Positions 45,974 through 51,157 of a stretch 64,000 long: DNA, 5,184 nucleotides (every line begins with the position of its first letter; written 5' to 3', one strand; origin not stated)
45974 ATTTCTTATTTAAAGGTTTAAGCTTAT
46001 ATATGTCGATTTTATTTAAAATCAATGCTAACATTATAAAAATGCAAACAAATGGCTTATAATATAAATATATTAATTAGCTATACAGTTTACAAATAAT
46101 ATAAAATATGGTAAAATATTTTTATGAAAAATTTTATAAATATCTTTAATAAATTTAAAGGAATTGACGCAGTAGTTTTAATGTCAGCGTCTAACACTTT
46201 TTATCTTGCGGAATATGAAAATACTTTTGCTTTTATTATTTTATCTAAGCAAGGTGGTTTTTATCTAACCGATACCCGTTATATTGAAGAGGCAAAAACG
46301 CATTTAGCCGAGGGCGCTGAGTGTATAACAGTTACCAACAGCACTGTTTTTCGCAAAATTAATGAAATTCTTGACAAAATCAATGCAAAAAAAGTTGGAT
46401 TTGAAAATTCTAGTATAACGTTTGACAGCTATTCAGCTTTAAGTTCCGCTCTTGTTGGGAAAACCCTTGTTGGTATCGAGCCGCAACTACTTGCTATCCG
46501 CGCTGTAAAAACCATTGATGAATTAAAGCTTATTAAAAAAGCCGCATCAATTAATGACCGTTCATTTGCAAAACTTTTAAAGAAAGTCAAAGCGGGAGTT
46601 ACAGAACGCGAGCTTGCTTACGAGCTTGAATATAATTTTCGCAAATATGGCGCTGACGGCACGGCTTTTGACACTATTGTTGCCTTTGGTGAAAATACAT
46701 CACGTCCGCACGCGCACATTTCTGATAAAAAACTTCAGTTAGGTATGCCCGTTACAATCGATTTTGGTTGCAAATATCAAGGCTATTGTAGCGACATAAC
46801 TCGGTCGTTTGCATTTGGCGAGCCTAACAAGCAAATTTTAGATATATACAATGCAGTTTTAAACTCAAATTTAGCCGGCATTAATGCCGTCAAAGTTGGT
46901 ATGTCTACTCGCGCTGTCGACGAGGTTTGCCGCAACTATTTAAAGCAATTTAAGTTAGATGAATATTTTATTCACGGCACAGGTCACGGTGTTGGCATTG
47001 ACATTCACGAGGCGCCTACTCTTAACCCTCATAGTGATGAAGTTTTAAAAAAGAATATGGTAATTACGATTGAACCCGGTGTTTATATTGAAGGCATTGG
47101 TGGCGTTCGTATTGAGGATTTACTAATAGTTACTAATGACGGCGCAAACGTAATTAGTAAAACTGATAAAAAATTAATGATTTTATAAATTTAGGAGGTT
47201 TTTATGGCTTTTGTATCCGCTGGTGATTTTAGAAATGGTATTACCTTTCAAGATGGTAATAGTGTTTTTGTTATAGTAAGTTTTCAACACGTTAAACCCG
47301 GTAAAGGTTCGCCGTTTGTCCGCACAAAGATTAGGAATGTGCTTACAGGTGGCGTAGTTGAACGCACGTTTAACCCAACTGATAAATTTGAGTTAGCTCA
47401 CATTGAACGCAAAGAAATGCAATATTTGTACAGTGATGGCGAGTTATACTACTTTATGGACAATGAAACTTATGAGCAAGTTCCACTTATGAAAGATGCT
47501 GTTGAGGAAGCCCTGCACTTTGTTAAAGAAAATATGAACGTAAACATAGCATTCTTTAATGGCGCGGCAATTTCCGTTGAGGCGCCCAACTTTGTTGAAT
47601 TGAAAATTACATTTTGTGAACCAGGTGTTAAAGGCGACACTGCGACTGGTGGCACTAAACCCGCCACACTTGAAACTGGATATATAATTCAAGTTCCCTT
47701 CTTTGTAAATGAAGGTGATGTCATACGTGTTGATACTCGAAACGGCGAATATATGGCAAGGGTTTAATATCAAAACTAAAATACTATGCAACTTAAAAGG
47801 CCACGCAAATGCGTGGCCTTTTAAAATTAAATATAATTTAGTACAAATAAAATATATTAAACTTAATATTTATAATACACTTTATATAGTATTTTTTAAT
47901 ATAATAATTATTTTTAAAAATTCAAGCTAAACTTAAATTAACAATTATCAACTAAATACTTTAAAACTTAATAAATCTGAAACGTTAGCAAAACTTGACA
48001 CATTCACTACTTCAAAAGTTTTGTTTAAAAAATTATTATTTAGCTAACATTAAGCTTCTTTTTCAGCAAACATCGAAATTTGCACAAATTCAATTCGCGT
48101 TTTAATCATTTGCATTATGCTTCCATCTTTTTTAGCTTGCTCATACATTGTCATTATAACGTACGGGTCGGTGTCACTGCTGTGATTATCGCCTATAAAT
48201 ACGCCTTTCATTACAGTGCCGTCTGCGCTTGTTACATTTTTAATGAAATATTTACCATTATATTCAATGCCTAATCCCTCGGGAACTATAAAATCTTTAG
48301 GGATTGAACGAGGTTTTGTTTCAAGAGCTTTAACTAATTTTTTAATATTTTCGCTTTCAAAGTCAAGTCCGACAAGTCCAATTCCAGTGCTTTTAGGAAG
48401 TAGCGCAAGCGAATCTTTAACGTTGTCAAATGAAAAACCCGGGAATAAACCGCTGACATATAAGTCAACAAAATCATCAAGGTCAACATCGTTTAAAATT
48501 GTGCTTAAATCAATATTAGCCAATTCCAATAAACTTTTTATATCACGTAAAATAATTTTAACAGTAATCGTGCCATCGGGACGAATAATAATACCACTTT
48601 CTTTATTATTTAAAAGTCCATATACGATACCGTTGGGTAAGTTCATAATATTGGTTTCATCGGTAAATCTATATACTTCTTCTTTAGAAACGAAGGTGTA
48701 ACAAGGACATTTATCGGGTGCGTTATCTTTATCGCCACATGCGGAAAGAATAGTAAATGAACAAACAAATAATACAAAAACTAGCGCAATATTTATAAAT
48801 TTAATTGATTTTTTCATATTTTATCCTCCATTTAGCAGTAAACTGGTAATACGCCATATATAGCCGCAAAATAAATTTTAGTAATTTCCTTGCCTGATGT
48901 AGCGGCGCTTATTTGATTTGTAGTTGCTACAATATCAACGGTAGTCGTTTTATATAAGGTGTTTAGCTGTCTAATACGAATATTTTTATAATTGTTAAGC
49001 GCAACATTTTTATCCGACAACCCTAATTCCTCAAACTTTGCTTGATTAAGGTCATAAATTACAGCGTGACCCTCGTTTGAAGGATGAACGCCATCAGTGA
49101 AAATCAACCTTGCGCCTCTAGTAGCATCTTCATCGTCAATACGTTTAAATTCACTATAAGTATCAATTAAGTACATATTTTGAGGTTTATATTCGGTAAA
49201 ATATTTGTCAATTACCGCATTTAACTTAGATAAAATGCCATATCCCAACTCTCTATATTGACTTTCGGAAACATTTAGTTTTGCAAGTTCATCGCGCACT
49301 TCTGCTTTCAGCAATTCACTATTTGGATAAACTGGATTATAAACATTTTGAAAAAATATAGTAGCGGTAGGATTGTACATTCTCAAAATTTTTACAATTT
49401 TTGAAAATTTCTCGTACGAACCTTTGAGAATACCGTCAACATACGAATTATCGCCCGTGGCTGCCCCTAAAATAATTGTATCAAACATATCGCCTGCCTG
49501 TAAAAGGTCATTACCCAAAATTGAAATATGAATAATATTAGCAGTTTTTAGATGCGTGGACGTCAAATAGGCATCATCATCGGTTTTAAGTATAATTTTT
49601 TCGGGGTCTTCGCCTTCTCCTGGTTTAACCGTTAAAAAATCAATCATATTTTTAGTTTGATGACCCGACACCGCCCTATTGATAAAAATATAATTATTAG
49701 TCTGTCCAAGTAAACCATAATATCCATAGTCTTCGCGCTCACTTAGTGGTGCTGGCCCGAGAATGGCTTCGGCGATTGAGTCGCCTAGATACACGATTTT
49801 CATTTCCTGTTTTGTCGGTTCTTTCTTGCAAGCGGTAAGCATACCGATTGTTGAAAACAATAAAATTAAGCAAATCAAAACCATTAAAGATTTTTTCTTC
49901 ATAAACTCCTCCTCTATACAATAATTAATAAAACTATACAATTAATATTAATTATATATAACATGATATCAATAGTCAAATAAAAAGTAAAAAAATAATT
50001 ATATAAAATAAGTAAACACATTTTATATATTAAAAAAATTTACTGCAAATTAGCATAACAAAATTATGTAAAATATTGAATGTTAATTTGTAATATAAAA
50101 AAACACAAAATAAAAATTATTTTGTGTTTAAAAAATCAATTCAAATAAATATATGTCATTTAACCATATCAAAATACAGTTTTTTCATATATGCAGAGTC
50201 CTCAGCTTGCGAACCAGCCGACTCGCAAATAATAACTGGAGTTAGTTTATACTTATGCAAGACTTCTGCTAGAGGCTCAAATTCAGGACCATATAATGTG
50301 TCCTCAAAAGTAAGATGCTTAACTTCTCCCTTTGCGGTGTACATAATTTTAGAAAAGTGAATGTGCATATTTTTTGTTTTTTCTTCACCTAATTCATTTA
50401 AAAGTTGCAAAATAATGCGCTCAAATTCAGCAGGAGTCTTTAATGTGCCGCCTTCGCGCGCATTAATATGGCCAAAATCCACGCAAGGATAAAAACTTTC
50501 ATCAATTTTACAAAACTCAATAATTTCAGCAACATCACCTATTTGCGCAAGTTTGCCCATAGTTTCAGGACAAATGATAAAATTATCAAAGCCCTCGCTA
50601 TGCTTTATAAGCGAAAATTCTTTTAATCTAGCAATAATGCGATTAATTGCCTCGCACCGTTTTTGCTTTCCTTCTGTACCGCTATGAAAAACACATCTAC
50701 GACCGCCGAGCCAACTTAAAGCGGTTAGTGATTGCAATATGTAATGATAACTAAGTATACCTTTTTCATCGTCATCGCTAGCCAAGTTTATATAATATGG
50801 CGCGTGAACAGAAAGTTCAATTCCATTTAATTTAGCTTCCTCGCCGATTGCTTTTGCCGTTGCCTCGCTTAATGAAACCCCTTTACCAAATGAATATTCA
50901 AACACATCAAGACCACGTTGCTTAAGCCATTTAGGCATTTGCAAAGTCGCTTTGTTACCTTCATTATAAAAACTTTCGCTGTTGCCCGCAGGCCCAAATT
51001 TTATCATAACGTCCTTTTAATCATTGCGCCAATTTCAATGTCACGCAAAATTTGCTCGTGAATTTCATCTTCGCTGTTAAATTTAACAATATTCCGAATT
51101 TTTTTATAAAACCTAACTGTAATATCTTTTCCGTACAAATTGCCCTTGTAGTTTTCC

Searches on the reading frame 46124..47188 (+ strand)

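Call 22: search_protein_families(library=pfam, proteins=[window:46124-47188:+], max_evalue=0.001)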
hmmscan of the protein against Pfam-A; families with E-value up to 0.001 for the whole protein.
window:46124-47188:+ (354 aa): 2 families
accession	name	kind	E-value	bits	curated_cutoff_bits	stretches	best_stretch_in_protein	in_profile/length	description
PF00557.29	Peptidase_M24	-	4.5e-70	236.1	23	1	136-338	2-208/208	Metallopeptidase family M24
PF01321.24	Creatinase_N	-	3.1e-15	57.3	22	1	12-128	12-128/128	Creatinase/Prolidase N-terminal domain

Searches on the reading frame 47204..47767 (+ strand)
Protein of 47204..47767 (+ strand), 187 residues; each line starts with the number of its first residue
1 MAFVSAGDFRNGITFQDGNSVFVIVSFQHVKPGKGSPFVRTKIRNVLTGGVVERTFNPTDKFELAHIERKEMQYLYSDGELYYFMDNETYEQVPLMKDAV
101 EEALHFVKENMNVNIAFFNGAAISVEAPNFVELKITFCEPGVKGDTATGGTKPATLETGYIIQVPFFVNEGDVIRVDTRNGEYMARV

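Call 22: search_protein_families(library=pfam, proteins=[window:47204-47767:+], max_evalue=0.001)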
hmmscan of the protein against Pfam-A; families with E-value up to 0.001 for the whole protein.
window:47204-47767:+ (187 aa): 3 families
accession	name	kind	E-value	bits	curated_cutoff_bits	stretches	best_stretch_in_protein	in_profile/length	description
PF09285.17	Elong-fact-P_C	-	3e-28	97.7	25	1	131-186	1-56/56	Elongation factor P, C-terminal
PF01132.26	EFP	-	3.3e-24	85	27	1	70-123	1-54/54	Elongation factor P (EF-P) OB domain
PF08207.18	EFP_N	-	3.8e-24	84.9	23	1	5-62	1-58/58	Elongation factor P (EF-P) KOW-like domain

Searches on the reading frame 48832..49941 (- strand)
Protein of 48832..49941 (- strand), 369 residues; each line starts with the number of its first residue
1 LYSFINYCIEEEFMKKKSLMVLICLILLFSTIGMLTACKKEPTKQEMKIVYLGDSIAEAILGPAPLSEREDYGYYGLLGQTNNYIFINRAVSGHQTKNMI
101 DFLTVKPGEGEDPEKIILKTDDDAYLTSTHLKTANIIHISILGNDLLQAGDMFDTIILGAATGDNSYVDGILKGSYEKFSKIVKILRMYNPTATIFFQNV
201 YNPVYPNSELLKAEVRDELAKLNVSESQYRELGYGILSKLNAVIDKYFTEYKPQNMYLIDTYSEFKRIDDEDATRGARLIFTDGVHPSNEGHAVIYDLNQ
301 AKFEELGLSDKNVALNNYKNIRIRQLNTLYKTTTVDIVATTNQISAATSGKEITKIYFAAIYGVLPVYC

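Call 22: search_protein_families(library=pfam, proteins=[window:48832-49941:-], max_evalue=0.001)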
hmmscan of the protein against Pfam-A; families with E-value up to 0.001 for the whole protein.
window:48832-49941:- (369 aa): 2 families
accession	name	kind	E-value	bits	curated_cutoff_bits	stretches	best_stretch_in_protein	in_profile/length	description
PF13472.12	Lipase_GDSL_2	-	3.5e-08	34.6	32.9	1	52-294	2-178/178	GDSL-like Lipase/Acylhydrolase family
PF00657.28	Lipase_GDSL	-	8.1e-08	33.1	23.6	1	49-297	1-206/208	GDSL-like Lipase/Acylhydrolase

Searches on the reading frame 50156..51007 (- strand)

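Call 22: search_protein_families(library=pfam, proteins=[window:50156-51007:-], max_evalue=0.001)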
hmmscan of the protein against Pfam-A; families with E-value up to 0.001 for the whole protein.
window:50156-51007:- (283 aa): 1 family
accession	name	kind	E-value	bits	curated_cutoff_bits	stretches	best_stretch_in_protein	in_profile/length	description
PF01261.30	AP_endonuc_2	-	1.3e-23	84.4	31.1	1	26-267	2-233/249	Xylose isomerase-like TIM barrel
